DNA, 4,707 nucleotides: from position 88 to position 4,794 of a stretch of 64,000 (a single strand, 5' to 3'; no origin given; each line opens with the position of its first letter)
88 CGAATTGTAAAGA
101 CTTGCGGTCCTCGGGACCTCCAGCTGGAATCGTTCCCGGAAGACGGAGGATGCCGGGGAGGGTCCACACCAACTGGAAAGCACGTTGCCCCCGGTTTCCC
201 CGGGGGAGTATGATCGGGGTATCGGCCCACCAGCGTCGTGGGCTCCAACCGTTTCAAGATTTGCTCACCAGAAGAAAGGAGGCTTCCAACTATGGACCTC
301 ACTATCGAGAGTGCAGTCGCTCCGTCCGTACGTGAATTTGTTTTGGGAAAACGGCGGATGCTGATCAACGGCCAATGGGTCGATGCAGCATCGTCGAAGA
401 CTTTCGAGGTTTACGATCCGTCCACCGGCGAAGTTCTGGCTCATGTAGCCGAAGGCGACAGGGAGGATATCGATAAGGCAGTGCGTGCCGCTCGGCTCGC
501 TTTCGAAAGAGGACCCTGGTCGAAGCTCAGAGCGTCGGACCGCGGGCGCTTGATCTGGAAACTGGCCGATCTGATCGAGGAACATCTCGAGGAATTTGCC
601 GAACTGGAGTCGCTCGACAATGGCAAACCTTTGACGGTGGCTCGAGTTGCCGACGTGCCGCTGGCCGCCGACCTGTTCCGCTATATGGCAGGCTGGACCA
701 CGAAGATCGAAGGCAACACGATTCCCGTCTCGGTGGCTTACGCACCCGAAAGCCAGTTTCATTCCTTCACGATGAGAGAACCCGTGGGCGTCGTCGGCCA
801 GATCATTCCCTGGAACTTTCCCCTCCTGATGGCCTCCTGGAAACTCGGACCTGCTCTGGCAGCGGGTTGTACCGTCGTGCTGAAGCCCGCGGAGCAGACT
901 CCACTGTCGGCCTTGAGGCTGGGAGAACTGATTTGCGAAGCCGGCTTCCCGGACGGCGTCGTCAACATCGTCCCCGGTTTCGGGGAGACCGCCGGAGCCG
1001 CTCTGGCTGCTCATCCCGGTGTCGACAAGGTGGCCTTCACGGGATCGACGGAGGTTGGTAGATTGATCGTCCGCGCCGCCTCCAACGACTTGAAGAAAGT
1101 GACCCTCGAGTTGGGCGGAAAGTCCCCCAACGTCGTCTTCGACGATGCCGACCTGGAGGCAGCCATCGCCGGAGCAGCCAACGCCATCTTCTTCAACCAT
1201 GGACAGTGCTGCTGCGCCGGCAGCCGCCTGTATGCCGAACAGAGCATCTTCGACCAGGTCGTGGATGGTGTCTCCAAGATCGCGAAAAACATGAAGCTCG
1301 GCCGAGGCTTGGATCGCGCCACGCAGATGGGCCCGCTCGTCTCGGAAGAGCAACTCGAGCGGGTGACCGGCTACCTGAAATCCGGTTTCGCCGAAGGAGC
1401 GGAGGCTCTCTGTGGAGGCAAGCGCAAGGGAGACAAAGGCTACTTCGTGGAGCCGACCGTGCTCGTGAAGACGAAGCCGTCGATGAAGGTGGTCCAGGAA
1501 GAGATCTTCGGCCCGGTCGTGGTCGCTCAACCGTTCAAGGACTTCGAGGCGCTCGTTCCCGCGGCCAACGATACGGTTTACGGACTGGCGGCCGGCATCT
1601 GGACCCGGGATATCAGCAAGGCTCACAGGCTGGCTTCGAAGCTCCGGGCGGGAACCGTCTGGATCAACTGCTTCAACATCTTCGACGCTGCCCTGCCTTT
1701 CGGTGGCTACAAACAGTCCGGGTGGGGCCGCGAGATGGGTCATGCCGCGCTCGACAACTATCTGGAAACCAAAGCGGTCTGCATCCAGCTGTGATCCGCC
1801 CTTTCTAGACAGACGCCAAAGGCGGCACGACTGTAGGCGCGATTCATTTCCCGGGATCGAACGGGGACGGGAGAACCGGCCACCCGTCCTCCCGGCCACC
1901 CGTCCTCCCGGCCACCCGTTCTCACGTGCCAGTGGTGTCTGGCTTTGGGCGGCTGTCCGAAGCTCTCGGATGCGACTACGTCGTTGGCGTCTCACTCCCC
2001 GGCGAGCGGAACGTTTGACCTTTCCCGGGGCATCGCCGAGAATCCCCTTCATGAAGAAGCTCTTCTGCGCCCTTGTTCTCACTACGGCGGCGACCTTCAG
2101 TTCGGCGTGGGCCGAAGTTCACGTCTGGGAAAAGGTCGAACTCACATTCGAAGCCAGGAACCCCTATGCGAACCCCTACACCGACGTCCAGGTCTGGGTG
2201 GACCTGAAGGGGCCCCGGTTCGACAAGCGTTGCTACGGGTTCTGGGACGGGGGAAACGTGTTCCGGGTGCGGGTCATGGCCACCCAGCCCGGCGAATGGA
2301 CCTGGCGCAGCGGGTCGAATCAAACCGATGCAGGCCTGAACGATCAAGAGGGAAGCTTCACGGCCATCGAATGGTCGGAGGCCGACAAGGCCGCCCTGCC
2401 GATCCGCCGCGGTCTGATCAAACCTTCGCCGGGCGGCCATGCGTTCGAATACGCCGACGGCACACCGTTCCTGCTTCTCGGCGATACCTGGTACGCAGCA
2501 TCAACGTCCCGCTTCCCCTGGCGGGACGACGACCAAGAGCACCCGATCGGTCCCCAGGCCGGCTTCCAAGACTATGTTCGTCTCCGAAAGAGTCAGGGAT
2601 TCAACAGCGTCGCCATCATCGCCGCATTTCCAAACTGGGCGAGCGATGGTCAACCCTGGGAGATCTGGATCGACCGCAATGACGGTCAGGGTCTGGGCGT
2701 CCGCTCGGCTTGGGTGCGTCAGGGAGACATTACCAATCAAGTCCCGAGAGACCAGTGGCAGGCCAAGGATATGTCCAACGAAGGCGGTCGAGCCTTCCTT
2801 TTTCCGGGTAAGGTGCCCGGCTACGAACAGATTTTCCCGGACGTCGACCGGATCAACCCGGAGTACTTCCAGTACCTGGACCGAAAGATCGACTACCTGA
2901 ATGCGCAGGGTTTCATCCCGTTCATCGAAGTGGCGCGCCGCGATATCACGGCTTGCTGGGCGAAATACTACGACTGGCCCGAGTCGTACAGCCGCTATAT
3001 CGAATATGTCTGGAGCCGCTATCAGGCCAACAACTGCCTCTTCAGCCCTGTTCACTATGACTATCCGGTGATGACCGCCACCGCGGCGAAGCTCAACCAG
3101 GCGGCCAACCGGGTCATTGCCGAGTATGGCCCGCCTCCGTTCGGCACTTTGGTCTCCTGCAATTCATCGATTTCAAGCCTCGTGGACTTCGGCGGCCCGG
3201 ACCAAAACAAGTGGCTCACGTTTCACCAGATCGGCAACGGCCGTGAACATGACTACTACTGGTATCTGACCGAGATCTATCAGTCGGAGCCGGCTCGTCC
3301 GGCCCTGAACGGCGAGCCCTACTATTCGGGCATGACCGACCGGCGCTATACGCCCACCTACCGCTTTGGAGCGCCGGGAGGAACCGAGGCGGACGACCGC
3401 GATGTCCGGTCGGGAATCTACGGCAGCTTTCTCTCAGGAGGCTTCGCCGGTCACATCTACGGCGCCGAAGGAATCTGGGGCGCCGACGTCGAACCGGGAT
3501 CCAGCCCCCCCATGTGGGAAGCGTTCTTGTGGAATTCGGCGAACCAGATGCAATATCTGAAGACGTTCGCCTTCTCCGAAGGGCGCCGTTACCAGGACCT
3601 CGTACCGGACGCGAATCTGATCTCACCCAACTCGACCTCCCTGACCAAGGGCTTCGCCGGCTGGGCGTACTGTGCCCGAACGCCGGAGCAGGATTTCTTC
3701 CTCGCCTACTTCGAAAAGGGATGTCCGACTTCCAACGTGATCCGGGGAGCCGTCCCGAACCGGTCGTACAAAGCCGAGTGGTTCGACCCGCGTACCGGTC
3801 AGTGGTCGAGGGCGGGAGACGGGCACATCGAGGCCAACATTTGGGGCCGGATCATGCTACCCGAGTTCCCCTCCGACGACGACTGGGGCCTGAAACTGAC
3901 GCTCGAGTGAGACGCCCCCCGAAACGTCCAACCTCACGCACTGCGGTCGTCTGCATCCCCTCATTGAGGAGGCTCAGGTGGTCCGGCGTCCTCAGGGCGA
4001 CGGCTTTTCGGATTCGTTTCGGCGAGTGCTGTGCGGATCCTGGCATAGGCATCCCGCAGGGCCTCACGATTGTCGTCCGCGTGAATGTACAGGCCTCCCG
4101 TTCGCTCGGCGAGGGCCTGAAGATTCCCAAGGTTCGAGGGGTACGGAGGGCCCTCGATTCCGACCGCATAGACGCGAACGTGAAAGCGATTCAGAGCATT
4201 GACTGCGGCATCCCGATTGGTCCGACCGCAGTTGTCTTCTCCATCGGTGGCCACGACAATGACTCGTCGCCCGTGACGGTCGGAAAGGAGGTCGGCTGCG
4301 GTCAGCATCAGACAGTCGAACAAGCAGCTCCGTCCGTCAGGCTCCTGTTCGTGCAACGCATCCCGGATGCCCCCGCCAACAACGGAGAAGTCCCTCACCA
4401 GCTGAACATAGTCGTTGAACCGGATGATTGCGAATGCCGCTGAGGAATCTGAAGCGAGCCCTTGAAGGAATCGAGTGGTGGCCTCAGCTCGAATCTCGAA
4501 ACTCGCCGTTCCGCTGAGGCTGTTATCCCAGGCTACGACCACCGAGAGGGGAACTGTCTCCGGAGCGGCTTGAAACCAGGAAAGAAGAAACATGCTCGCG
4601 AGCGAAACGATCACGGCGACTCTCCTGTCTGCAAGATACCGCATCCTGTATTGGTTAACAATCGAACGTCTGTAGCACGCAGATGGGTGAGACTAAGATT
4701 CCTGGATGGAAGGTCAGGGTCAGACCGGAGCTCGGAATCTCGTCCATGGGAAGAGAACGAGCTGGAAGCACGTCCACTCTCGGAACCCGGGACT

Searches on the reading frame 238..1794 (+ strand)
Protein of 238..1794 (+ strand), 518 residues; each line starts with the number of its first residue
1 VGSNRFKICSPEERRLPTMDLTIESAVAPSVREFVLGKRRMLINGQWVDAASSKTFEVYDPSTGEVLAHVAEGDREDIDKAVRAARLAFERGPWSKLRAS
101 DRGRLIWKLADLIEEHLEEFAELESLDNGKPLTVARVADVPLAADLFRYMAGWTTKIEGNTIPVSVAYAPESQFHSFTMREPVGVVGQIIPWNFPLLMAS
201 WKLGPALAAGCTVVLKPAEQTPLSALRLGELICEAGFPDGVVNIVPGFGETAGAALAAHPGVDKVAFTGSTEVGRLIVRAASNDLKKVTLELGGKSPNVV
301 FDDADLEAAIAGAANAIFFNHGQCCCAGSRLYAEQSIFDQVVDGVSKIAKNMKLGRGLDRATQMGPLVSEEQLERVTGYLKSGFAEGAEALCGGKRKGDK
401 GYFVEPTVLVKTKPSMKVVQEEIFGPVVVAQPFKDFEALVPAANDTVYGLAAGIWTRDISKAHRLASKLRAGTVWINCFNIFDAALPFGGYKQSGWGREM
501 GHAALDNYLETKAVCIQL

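Call 16: search_protein_families(library=pfam, proteins=[window:238-1794:+], max_evalue=0.00001)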
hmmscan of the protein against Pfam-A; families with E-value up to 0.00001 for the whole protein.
window:238-1794:+ (518 aa): 1 family
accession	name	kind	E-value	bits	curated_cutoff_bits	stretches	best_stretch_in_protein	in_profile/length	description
PF00171.27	Aldedh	-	3.7e-183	609.7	23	1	47-514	1-461/461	Aldehyde dehydrogenase family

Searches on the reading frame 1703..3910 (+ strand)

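Call 16: search_protein_families(library=pfam, proteins=[window:1703-3910:+], max_evalue=0.00001)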
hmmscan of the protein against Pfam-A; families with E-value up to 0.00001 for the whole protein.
window:1703-3910:+ (735 aa): 2 families
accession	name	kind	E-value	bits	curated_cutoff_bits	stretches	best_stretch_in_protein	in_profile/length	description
PF13204.13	Apiosidase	-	4.3e-34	119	26.5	1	243-623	2-313/320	Apiosidase-like, catalytic domain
PF16586.11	DUF5060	-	5.1e-20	71.9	27.2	1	138-205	1-69/70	Domain of unknown function (DUF5060)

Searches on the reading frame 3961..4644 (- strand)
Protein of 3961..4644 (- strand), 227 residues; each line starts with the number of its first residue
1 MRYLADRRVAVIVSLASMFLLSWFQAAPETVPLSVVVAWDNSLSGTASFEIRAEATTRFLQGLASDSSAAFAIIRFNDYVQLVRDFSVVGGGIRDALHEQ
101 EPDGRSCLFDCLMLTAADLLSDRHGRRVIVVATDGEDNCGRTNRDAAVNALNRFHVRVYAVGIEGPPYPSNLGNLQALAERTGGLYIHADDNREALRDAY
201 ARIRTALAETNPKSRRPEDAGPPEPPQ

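Call 28: search_protein_families(library=pfam, proteins=[window:3961-4644:-], max_evalue=0.00001)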
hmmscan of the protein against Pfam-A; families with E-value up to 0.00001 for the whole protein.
window:3961-4644:- (227 aa): 2 families
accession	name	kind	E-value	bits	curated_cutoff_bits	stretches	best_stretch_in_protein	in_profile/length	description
PF00092.34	VWA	-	4.5e-10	40.5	23.8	1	35-198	2-170/174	von Willebrand factor type A domain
PF13519.12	VWA_2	-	1.5e-07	32.5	27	1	36-136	2-107/107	von Willebrand factor type A domain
